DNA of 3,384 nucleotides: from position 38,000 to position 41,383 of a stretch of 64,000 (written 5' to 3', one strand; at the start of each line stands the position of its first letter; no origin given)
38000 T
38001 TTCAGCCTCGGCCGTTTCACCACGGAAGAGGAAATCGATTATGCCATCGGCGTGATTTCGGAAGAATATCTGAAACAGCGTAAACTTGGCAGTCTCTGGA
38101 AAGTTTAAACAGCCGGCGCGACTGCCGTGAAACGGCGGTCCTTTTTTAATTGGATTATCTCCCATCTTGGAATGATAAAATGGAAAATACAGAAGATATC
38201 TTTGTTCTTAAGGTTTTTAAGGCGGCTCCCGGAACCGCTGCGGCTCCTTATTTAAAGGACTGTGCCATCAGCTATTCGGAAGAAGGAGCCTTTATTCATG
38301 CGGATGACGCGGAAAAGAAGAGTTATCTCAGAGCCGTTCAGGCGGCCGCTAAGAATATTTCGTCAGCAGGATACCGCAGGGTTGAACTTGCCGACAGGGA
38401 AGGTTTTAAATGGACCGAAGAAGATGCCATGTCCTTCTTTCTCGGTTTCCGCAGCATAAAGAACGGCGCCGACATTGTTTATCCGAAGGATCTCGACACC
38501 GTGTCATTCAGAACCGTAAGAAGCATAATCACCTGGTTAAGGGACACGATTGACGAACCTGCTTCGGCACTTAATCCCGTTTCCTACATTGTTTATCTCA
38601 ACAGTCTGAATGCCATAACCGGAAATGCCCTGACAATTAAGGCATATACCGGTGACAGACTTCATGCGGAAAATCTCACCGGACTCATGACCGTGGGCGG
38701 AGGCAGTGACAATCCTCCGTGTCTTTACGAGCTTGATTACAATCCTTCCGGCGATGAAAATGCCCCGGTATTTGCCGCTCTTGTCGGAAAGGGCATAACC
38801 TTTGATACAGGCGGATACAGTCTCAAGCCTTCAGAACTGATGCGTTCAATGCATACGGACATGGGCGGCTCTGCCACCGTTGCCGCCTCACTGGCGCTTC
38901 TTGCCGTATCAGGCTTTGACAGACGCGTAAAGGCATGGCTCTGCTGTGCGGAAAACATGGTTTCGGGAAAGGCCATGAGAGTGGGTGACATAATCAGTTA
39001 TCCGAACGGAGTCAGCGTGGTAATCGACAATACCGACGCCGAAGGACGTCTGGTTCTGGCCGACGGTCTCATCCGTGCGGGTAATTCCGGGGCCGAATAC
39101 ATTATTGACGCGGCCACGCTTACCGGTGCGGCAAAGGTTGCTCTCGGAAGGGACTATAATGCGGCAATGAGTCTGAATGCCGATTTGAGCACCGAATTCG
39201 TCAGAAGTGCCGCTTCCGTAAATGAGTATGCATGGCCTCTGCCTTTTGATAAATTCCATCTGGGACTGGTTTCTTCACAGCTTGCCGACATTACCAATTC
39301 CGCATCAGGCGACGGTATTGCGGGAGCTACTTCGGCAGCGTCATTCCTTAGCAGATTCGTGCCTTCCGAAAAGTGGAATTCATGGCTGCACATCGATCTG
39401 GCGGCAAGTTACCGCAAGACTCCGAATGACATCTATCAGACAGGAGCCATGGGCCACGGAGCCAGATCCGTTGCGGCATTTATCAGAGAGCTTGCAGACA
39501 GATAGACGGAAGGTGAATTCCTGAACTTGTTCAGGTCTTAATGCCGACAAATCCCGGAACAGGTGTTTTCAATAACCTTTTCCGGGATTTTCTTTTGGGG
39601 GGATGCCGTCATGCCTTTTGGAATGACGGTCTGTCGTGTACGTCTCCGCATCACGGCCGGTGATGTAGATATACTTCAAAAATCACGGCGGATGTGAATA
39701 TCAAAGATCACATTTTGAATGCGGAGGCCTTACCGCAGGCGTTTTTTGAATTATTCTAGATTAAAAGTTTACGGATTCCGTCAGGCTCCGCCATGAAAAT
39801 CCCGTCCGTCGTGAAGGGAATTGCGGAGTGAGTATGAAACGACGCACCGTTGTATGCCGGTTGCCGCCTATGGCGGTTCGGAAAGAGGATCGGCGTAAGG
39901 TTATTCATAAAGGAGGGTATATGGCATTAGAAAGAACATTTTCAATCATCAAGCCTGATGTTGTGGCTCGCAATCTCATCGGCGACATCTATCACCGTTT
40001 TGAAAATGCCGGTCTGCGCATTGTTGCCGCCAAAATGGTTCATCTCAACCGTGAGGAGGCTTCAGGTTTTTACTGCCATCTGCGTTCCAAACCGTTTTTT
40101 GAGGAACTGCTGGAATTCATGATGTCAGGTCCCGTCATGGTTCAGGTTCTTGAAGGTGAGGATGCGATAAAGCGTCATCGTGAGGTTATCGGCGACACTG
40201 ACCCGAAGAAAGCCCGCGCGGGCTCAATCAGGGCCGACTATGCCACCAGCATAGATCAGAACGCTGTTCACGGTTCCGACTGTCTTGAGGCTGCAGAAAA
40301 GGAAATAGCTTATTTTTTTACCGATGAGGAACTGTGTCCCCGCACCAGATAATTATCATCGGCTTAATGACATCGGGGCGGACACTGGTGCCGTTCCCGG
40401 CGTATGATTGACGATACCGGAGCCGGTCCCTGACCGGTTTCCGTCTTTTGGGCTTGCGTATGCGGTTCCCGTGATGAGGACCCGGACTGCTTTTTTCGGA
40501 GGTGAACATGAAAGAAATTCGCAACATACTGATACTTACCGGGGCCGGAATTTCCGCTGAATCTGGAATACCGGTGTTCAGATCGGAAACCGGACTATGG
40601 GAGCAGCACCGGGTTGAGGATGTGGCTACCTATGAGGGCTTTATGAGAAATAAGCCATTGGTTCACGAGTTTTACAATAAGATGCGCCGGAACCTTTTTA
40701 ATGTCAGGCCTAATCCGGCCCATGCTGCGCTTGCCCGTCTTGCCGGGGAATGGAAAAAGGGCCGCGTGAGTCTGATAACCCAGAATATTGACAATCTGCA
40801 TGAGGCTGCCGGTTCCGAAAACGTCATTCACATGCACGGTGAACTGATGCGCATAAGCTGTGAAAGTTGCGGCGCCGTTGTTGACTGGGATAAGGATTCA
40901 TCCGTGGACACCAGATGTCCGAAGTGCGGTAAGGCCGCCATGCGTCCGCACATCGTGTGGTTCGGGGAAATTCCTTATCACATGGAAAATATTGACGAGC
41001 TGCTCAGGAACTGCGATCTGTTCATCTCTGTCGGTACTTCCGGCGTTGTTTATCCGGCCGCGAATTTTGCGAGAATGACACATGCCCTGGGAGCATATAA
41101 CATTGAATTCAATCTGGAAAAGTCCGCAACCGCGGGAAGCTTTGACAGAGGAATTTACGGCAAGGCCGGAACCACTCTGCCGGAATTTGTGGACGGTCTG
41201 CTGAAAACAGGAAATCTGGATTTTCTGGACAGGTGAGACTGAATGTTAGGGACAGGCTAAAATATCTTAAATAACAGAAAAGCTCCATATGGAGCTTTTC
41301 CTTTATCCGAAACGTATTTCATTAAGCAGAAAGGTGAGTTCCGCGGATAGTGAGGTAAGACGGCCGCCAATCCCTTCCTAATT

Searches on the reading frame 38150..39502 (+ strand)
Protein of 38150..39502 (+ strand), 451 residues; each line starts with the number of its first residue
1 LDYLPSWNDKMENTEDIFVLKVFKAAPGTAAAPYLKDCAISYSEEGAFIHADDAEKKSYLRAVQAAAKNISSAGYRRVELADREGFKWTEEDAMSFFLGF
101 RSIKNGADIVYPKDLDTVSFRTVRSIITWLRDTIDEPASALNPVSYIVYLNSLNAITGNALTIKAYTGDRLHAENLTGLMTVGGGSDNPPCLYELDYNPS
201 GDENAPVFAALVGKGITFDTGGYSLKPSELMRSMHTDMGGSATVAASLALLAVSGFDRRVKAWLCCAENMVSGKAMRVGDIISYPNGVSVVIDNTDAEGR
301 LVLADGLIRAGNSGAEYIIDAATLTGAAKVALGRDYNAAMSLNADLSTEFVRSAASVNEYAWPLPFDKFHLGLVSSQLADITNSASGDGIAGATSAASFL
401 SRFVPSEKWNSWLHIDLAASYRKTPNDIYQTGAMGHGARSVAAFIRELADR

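Call 9: search_protein_families(library=pfam, proteins=[window:38150-39502:+], max_evalue=0.00001)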
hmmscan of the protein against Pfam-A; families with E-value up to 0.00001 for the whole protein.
window:38150-39502:+ (451 aa): 2 families
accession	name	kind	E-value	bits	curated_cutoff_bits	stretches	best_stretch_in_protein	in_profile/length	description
PF00883.26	Peptidase_M17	-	2.8e-90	303.2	25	1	130-440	3-308/310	Cytosol aminopeptidase family, catalytic domain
PF12404.13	DUF3663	-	1.4e-08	35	25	1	29-102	9-76/77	Peptidase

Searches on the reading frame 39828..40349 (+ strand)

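Call 9: search_protein_families(library=pfam, proteins=[window:39828-40349:+], max_evalue=0.00001)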
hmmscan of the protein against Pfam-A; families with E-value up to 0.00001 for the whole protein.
window:39828-40349:+ (174 aa): 1 family
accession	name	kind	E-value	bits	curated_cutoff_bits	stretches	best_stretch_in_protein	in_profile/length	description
PF00334.24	NDK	-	4.4e-56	188.9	27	1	35-168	1-134/135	Nucleoside diphosphate kinase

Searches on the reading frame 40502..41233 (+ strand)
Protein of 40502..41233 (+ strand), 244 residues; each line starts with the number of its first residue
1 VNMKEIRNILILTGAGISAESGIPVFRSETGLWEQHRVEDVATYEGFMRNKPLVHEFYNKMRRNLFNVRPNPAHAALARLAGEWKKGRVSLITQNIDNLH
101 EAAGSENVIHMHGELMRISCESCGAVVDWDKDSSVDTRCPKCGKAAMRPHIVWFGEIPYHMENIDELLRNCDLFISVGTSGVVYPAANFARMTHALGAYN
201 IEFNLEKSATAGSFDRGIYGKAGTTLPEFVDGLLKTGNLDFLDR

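Call 9: search_protein_families(library=pfam, proteins=[window:40502-41233:+], max_evalue=0.00001)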
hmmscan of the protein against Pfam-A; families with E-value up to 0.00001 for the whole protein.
window:40502-41233:+ (244 aa): 1 family
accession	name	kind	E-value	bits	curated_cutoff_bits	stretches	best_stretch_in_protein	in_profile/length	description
PF02146.23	SIR2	-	8.8e-49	166.3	24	1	14-185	1-180/180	Sir2 family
